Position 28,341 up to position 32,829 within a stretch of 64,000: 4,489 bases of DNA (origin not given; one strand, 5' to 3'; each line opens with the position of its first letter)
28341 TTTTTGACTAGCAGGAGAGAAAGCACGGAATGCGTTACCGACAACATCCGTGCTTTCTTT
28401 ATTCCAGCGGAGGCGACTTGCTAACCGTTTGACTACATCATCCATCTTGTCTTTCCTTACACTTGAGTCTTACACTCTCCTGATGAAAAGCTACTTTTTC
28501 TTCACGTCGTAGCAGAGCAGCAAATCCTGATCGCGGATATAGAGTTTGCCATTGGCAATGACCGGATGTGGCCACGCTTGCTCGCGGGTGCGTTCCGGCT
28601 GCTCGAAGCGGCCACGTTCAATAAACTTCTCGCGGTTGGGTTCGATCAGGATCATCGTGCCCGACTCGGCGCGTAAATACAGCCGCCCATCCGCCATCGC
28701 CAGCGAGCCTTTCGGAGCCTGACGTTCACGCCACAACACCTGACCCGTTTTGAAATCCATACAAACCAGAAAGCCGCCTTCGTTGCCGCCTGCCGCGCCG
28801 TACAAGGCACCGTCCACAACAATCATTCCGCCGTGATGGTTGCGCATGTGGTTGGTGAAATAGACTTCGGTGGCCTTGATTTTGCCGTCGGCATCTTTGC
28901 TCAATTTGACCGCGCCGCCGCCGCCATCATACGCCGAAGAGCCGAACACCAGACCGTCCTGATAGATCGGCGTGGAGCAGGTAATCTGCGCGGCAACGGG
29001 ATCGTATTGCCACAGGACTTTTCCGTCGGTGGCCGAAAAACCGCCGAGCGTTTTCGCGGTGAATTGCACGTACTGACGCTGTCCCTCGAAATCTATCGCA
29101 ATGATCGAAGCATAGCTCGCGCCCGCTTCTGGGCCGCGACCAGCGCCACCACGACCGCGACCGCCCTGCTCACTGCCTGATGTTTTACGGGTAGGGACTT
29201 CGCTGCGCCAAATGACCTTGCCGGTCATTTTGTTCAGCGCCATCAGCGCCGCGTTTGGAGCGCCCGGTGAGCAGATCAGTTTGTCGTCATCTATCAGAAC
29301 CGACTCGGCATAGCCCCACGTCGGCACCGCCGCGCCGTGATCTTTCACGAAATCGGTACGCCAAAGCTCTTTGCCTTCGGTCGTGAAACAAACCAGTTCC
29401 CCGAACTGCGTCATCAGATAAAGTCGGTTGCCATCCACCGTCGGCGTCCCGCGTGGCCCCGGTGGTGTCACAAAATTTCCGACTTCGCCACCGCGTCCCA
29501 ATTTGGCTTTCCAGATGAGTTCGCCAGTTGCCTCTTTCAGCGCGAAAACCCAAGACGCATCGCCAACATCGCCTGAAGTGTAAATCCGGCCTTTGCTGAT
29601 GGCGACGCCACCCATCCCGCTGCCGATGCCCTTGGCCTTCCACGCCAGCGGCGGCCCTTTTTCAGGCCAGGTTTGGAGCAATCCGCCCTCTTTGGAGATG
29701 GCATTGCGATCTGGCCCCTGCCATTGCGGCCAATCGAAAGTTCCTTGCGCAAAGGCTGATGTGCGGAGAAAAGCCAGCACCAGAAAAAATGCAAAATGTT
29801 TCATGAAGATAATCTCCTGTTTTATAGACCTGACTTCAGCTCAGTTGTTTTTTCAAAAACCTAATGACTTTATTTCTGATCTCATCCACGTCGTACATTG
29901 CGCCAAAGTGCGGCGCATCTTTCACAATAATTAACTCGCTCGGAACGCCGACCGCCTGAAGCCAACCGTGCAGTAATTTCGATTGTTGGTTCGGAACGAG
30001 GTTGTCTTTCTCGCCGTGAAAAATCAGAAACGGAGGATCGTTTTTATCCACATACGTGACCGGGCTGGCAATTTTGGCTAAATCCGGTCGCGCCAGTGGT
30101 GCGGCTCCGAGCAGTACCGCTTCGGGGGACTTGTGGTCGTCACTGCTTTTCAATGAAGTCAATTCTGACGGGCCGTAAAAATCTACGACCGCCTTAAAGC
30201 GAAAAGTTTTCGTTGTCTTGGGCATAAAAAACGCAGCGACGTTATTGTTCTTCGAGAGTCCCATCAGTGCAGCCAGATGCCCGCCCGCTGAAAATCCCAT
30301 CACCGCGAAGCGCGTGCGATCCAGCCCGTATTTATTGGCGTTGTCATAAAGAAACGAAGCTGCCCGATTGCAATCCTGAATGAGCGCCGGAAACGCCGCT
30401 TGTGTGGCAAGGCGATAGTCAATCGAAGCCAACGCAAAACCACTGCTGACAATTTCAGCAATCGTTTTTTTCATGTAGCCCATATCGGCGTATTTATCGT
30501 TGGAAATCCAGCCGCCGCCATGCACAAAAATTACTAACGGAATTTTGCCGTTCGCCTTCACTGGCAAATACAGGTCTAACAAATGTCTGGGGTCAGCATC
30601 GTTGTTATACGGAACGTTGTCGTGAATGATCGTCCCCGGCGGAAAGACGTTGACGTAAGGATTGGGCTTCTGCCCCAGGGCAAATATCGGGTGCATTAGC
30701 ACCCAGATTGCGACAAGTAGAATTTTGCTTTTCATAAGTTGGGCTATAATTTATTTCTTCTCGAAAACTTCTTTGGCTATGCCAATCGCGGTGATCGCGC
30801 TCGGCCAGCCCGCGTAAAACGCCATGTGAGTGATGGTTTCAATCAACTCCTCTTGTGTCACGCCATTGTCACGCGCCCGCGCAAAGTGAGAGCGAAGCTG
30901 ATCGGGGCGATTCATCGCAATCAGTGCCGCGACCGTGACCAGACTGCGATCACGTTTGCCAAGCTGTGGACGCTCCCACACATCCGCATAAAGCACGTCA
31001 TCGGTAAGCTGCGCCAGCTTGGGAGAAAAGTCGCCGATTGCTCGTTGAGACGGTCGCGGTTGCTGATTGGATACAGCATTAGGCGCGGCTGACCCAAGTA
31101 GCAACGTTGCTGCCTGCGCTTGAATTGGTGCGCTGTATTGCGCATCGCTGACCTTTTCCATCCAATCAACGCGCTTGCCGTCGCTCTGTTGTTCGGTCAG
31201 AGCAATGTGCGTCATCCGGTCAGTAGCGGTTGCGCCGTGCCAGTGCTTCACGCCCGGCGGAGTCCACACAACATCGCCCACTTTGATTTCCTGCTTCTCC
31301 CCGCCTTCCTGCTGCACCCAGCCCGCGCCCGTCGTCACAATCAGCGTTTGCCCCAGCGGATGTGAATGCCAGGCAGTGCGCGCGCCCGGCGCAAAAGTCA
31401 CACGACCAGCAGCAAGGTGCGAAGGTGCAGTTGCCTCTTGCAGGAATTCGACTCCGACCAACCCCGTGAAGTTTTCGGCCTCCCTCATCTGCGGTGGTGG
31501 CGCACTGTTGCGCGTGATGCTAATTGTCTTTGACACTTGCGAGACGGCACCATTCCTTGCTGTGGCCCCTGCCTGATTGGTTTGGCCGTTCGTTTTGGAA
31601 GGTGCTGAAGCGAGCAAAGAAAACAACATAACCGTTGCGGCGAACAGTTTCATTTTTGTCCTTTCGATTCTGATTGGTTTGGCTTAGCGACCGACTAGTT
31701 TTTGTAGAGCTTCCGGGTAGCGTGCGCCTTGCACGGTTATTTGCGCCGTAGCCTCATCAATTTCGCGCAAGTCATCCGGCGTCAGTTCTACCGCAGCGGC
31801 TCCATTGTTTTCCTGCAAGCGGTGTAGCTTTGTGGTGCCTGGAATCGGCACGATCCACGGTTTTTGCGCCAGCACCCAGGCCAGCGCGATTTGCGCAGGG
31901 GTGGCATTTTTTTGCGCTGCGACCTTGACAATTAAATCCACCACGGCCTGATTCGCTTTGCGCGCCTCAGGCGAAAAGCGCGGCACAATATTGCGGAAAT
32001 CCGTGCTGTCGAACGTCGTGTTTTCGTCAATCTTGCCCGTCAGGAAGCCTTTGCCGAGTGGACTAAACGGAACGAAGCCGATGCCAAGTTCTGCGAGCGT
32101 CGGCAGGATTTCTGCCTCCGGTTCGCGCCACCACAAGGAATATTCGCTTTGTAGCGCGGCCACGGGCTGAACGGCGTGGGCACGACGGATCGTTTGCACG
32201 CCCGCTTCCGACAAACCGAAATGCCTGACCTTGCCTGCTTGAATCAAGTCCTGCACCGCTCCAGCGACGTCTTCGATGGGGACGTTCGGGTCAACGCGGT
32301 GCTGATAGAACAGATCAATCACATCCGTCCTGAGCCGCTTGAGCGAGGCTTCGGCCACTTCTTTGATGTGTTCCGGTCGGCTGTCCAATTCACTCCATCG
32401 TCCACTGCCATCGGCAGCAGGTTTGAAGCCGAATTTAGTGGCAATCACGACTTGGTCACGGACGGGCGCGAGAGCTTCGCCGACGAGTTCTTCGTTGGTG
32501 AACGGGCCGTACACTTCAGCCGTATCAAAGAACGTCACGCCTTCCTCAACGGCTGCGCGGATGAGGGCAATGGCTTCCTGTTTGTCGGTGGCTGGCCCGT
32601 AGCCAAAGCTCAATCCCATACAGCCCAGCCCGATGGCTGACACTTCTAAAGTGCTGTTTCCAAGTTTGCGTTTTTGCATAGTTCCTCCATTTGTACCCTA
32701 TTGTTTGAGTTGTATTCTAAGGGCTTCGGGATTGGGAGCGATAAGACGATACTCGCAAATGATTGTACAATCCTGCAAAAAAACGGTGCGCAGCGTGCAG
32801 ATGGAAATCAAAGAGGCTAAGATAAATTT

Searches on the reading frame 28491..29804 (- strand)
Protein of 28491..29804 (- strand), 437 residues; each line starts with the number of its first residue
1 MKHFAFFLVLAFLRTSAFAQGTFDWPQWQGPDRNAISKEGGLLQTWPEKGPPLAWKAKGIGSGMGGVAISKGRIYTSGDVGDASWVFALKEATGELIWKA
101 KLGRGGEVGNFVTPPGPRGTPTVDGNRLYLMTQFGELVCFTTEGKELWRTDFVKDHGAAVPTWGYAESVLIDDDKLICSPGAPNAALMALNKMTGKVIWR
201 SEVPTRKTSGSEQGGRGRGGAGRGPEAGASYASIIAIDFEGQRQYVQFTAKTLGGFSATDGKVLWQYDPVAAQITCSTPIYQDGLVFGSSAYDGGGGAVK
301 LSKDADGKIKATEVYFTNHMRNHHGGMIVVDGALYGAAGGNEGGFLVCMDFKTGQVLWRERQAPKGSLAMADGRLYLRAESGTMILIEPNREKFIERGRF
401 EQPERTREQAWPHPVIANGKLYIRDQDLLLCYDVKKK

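Call 34: search_protein_families(library=pfam, proteins=[window:28491-29804:-], max_evalue=0.001)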
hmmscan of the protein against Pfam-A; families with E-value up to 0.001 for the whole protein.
window:28491-29804:- (437 aa): 3 families
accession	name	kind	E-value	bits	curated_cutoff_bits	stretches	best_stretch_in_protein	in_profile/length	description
PF13360.13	PQQ_2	-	1e-31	110.9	27.6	2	84-290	3-176/233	Outer membrane protein assembly factor BamB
PF01011.28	PQQ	-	8.2e-09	35.1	26.7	0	119-273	51-212/595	Glucose/ethanol/alcohol dehydrogenase, beta-propeller domain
PF13570.13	Beta-prop_ACSF4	-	3.9e-05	23.6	133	0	86-203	157-253/329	Beta-alanine-activating enzyme, beta-propeller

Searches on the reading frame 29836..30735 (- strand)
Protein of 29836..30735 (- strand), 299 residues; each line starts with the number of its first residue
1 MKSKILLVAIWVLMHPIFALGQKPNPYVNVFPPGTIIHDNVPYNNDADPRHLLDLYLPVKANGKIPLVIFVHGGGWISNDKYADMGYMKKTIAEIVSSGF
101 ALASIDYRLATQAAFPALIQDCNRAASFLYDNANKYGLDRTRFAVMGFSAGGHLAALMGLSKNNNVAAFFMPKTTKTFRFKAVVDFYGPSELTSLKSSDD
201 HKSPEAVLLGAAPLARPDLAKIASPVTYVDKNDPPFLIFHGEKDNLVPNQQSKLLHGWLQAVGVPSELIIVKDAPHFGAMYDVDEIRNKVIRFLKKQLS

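Call 76: search_protein_families(library=pfam, proteins=[window:29836-30735:-], max_evalue=0.00001)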
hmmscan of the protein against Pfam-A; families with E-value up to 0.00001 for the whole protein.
window:29836-30735:- (299 aa): 5 families
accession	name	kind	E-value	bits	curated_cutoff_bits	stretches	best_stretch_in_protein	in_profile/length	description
PF20434.5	BD-FAE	-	4.4e-83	278.5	26.8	1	53-259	1-215/215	BD-FAE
PF07859.19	Abhydrolase_3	-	1.8e-22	80.6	25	1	68-276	1-206/210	alpha/beta hydrolase fold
PF00326.27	Peptidase_S9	-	3.6e-14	53.2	22.6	1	120-298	46-210/213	Prolyl oligopeptidase family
PF00561.26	Abhydrolase_1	-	2e-08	34.6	25.8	0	228-280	194-242/245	alpha/beta hydrolase fold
PF01738.24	DLH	-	8.6e-07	29.2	21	0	139-276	95-186/217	Dienelactone hydrolase family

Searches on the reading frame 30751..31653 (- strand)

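Call 76: search_protein_families(library=pfam, proteins=[window:30751-31653:-], max_evalue=0.00001)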
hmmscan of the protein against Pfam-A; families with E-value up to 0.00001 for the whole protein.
window:30751-31653:- (300 aa): 3 families
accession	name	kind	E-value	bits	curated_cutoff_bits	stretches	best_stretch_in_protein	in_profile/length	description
PF02627.25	CMD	-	6.1e-22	77.9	23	1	211-295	1-84/84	Carboxymuconolactone decarboxylase family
PF07883.17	Cupin_2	-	2.1e-12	47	27.2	1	84-147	2-64/70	Cupin domain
PF00190.28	Cupin_1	-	7.9e-06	25.9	22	0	78-159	31-119/151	Cupin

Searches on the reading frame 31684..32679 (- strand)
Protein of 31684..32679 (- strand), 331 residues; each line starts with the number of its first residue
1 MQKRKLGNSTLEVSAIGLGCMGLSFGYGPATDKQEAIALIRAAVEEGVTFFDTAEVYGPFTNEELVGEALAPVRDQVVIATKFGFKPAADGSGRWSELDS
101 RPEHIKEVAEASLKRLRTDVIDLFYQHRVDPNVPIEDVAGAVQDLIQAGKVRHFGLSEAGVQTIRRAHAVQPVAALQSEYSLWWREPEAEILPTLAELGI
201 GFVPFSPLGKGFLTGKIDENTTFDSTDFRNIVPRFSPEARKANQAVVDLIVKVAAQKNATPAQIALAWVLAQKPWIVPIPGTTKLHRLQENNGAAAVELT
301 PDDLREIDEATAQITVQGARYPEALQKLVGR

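Call 76: search_protein_families(library=pfam, proteins=[window:31684-32679:-], max_evalue=0.00001)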
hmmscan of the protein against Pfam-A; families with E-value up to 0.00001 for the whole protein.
window:31684-32679:- (331 aa): 1 family
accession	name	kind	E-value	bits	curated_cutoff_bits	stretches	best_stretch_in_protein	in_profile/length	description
PF00248.27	Aldo_ket_red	-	5.4e-78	262.4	24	1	16-310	2-289/291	Aldo/keto reductase family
